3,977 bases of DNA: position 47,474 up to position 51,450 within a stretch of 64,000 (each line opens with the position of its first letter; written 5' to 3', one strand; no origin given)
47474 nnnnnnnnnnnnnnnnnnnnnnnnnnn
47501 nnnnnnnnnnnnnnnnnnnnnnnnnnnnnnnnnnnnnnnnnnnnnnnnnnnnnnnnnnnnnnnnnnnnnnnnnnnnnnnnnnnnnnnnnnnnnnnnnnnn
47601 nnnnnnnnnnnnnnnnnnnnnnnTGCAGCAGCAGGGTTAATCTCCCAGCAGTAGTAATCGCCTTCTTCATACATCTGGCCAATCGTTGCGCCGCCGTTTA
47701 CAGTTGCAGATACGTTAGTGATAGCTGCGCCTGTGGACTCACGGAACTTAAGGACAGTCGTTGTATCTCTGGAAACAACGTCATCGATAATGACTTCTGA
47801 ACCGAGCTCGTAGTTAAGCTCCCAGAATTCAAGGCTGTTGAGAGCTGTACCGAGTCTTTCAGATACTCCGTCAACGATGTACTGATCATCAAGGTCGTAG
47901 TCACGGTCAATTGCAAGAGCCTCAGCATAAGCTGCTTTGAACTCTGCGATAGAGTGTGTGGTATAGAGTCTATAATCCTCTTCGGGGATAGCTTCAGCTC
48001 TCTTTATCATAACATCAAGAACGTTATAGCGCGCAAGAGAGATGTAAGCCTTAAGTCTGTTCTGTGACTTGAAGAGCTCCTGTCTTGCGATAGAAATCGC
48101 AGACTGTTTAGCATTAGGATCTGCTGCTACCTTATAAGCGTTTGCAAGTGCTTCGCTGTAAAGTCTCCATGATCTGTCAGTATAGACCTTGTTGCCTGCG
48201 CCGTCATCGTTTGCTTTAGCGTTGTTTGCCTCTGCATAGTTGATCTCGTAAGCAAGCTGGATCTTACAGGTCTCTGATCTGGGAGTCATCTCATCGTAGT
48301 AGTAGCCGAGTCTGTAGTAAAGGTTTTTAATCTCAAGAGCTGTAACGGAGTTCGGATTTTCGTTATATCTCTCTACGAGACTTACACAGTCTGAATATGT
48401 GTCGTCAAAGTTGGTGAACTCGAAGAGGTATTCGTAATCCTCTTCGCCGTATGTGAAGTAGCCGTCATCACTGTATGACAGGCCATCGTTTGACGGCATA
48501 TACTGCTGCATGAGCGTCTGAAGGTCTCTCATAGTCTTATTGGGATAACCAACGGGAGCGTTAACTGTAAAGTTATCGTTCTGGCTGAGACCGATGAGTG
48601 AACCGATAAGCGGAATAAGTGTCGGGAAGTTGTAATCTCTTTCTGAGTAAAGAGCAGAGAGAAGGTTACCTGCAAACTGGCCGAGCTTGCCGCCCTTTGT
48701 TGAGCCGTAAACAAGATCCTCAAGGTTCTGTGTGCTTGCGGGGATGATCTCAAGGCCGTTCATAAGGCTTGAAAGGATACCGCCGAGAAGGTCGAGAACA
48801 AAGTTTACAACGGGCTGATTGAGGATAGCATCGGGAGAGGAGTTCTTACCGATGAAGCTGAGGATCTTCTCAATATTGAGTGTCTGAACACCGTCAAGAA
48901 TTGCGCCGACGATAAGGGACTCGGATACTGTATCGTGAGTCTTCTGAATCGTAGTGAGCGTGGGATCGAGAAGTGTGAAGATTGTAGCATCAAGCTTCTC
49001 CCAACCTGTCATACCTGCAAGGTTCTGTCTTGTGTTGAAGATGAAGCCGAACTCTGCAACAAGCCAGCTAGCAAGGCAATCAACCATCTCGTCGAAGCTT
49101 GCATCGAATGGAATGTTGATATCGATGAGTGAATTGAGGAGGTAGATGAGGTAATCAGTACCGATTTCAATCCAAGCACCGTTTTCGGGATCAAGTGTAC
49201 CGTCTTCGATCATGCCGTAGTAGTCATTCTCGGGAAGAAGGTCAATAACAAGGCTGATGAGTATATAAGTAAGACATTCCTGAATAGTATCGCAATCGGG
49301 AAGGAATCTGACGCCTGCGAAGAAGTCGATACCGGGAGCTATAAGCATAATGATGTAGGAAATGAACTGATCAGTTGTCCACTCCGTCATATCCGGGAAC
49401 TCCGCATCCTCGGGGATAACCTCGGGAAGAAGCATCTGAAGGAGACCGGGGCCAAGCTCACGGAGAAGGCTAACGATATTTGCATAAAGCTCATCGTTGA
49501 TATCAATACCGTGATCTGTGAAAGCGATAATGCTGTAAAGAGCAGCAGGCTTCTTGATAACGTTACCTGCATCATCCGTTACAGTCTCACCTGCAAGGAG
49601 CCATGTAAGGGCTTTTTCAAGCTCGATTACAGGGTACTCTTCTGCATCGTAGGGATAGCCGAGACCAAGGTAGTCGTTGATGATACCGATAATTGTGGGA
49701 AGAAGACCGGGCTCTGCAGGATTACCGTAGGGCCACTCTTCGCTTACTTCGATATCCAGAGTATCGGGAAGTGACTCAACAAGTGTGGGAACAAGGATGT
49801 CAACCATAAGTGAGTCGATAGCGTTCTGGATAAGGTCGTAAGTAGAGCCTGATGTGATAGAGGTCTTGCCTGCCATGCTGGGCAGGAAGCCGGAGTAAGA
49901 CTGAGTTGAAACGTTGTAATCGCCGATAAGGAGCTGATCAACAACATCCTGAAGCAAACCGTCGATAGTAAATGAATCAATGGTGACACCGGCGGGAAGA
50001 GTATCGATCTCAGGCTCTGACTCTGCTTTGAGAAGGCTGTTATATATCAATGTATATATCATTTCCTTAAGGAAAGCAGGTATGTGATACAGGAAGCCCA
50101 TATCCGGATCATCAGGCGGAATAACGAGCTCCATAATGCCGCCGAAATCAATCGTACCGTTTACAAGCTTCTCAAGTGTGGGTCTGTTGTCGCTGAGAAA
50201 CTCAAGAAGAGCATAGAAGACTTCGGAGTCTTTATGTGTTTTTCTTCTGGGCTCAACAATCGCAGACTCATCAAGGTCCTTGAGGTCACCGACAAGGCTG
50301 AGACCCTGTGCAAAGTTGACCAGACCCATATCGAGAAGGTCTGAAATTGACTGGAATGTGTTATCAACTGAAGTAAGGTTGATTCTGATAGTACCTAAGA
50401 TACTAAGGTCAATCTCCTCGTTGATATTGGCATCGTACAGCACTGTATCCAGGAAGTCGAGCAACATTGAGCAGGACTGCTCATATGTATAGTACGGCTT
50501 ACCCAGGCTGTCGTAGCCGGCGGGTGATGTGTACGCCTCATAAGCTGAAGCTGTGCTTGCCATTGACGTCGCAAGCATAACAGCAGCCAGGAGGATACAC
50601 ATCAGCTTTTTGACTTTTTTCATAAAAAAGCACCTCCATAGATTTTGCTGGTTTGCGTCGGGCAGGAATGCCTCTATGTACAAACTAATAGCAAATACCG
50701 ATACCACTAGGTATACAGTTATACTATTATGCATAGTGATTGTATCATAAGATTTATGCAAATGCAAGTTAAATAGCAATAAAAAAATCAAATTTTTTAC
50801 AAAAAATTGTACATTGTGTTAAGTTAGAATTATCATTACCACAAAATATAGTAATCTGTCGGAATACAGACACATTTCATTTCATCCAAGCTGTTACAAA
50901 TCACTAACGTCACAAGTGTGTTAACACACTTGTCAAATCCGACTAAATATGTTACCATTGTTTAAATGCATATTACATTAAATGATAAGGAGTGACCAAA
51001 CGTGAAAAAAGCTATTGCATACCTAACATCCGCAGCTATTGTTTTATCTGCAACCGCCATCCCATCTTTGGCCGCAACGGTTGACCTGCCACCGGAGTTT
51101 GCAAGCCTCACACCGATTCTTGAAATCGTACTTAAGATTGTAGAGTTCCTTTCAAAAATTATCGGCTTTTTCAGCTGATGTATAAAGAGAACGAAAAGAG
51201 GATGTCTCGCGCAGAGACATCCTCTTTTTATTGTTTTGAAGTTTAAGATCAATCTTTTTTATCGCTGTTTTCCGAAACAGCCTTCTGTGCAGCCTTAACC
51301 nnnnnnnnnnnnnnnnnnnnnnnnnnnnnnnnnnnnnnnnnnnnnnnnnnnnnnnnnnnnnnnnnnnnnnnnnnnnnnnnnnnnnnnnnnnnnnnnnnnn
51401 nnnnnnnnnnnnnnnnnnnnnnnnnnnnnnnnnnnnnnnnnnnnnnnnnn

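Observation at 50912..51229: Unannotated 58-aa sORF encoding a signal peptide fused directly to the shared tail motif, with a perfect 22-bp palindrome upstream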

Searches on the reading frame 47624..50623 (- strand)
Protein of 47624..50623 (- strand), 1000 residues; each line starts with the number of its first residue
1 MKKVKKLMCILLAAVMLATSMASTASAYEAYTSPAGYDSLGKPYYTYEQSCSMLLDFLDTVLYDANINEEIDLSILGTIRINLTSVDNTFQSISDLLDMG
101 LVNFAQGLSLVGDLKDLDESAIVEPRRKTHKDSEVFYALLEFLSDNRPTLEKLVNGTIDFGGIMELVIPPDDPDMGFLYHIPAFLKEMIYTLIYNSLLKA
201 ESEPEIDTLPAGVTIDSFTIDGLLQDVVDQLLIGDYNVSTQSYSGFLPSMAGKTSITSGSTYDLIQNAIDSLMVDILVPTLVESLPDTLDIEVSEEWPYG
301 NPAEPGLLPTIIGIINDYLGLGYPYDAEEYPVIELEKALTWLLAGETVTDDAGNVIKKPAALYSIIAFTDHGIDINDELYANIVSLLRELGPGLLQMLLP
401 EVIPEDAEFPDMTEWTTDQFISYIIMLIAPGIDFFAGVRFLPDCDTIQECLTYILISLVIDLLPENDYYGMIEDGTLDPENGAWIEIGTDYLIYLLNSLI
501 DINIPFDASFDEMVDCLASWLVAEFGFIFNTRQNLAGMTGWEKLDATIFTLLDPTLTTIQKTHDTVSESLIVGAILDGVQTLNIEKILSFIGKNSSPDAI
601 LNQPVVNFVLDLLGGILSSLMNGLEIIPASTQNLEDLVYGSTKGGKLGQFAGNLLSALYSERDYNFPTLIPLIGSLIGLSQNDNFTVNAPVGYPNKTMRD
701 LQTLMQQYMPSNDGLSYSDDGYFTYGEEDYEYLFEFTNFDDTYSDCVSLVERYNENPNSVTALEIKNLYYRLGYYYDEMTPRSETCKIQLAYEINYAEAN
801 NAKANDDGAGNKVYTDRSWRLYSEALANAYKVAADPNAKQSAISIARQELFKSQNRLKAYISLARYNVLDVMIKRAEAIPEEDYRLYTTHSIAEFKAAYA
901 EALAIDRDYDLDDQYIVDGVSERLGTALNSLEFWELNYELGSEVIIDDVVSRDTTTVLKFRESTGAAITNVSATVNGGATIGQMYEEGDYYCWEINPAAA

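Call 81: predict_structure(alignment_id=A5)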
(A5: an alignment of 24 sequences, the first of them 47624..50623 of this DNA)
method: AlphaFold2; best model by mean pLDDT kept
length: 1000 residues; sequences in the alignment: 24
mean_pLDDT: 73.8   pTM: 0.58
mean pLDDT of the five models: 73.8, 72.2, 70.4, 70.0, 69.4
residues with pLDDT >= 90: 26; 70-90: 685; 50-70: 222; < 50: 67
segments of 3 or more residues with pLDDT < 50: 1-30, 39-41, 209-211, 679-684, 934-944, 947-952, 964-967, 998-1000
pLDDT, mean of each block of 10 residues (from residue 1): 31 33 36 53 64 74 65 58 77 70 56 73 80 84 83 78 63 66 77 71 54 67 83 76 78 82 85 85 82 83 85 80 87 89 78 74 80 77 71 65 66 78 72 57 73 78 70 81 87 79 81 88 70 79 82 75 85 87 81 80 85 82 83 81 74 83 71 57 54 85 89 75 72 75 88 86 86 82 64 77 77 81 87 79 79 75 82 87 67 83 83 82 86 49 45 57 51 55 67 59
secondary structure, 60 per line:
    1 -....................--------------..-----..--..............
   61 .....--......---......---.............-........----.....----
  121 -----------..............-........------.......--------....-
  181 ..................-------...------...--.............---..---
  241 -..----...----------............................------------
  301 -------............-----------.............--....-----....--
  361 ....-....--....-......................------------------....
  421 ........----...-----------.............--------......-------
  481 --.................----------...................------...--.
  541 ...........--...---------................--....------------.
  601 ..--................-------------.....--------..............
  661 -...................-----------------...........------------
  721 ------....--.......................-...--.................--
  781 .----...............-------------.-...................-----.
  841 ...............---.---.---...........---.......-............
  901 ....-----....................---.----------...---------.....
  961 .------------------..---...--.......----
elements in order (helices of 4 or more, strands of 3 or more residues): H2-21 H47-65 E68-73 E77-82 H86-98 H100-107 H112-116 H132-145 H147-154 H161-167 H176-179 H181-198 H220-232 H261-288 H308-319 H331-343 E346-349 E355-358 H361-364 E366-369 E372-375 H377-398 H417-428 H447-459 H468-473 H483-499 H510-528 H540-551 H566-581 H584-587 H605-620 H634-638 H647-660 H662-680 H698-708 H733-755 H762-778 H786-800 H816-834 H840-855 H867-877 H881-886 H889-904 H911-929 E944-946 E956-961 E985-987 E990-996

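Call 84: fold_search(model_id=the predicted structure, library=pdb)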
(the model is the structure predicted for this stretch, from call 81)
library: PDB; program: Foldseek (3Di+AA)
matches with E <= 10: 414; with E <= 0.001: 0
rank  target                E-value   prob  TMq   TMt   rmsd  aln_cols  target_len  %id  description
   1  4a01_A                9.1e-02  0.08  0.07  0.08  34.0       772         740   11  Crystal Structure of the H-Translocating Pyrophosphatase (released 2012-03-28)
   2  6jlc                  9.9e-02  0.91  0.08  0.27  13.3       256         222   10  Structure determination of CAMP factor of Mobiluncus curtisii and insight into structural dynamics (released 2019-12-04)
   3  8glv_Kr               1.1e-01  0.07  0.06  0.07  44.4       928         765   10  96-nm repeat unit of doublet microtubules from Chlamydomonas reinhardtii flagella (released 2023-05-31)
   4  9kx0                  1.2e-01  0.84  0.07  0.28  14.2       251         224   11  Crystal structure of CAMP3 factor of Cutibacterium acnes. (released 2025-07-23)
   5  6ei3                  2.6e-01  0.08  0.07  0.11  31.5       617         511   10  Crystal structure of auto inhibited POT family peptide transporter (released 2017-11-22)
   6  5h6i_B                2.7e-01  0.77  0.08  0.27  13.4       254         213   10  Crystal Structure of GBS CAMP Factor (released 2017-11-22)
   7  3rpm_A                2.8e-01  1.00  0.07  0.15  11.3       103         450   19  Crystal structure of the first GH20 domain of a novel Beta-N-acetyl-hexosaminidase StrH from Streptococcus pneumoniae  (released 2011-10-26)
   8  5h6i_A                3.7e-01  0.54  0.07  0.25  14.2       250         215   13  Crystal Structure of GBS CAMP Factor (released 2017-11-22)
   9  6hyd                  5.9e-01  0.03  0.07  0.05  36.0      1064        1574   12  Rea1 Wild type ADP state (tail part) (released 2018-12-12)
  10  2yl6                  6.5e-01  1.00  0.07  0.16  11.4       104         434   18  Inhibition of the pneumococcal virulence factor StrH and molecular insights into N-glycan recognition and hydrolysis (released 2011-09-14)
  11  9ukv_A                6.8e-01  0.05  0.07  0.12  34.7       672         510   11  JM Complex - E. coli MurJ, Levivirus M lysis protein LysM (SglM) (released 2025-09-10)
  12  4az6                  7.4e-01  0.99  0.07  0.15  11.4       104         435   17  Differential inhibition of the tandem GH20 catalytic modules in the pneumococcal exo-beta-D-N-acetylglucosaminidase, Str (released 2013-07-10)
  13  2yll                  8.1e-01  0.99  0.07  0.15  11.4       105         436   17  Inhibition of the pneumococcal virulence factor StrH and molecular insights into N-glycan recognition and hydrolysis (released 2011-09-21)
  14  7jrl                  8.4e-01  1.00  0.06  0.13   5.6        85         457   20  The structure of CBM51-2 in complex with GlcNAc and INT domains from Clostridium perfringens ZmpB (released 2021-02-03)
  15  4az7                  9.2e-01  0.99  0.07  0.16  11.4       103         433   18  Differential inhibition of the tandem GH20 catalytic modules in the pneumococcal exo-beta-D-N-acetylglucosaminidase, Str (released 2013-07-10)
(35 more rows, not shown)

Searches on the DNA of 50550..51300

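Call 45: search_rna_families(source=window, start=50550, end=51300, threshold=evalue, max_evalue=10)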
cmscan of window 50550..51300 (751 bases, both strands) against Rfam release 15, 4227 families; matches with E-value up to 10: 12.
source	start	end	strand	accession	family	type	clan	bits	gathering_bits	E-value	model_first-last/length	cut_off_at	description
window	51195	51268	-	RF02503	Atu_C9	Gene; sRNA;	-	26.3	40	8e-05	111-192/192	no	Rhizobiales sRNA Atu_C9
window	51196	51269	-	RF02083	OrzO-P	Gene; antitoxin;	-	23.9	60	0.21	1-76/76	no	OrzO-P RNA antitoxin family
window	51174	51248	+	RF00639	mir-515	Gene; miRNA;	CL00096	21.7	68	0.14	1-87/87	no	mir-515 microRNA precursor family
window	51165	51238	+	RF02366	Yfr19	Gene; sRNA;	-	20.9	70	1.9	1-82/82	no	Cyanobacterial functional RNA 19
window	51169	51236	+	RF02054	STnc420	Gene; sRNA;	-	19.4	70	0.6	1-58/58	no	Salmonella enterica sRNA STnc420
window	51120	51251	+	RF01239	snR49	Gene; snRNA; snoRNA; HACA-box;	CL00038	19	45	0.36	1-170/170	no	Small nucleolar RNA snR49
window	51167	51254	+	RF00885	MIR821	Gene; miRNA;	-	17.5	249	0.92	1-275/275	no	MIR821 microRNA precursor family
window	51166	51231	+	RF02618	SSRC34_2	Gene; sRNA;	-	17.1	48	5.5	1-125/125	no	Streptococcus sRNA 34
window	50807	50844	-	RF01160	sn2841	Gene; snRNA; snoRNA; CD-box;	-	16.2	45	2.7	1-72/72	no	Small nucleolar RNA sn2841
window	51233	51300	-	RF01164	SNORD107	Gene; snRNA; snoRNA; CD-box;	-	16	50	6.5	1-74/74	no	Small nucleolar RNA SNORD107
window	51264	51281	+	RF02869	ncS025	Gene; sRNA;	-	15.4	46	4.9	1-18/85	no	Burkholderia sRNA 25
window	51171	51230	-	RF03014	Transposase-1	Gene; sRNA;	-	13.7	42.8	9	1-59/59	no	Transposase-1 RNA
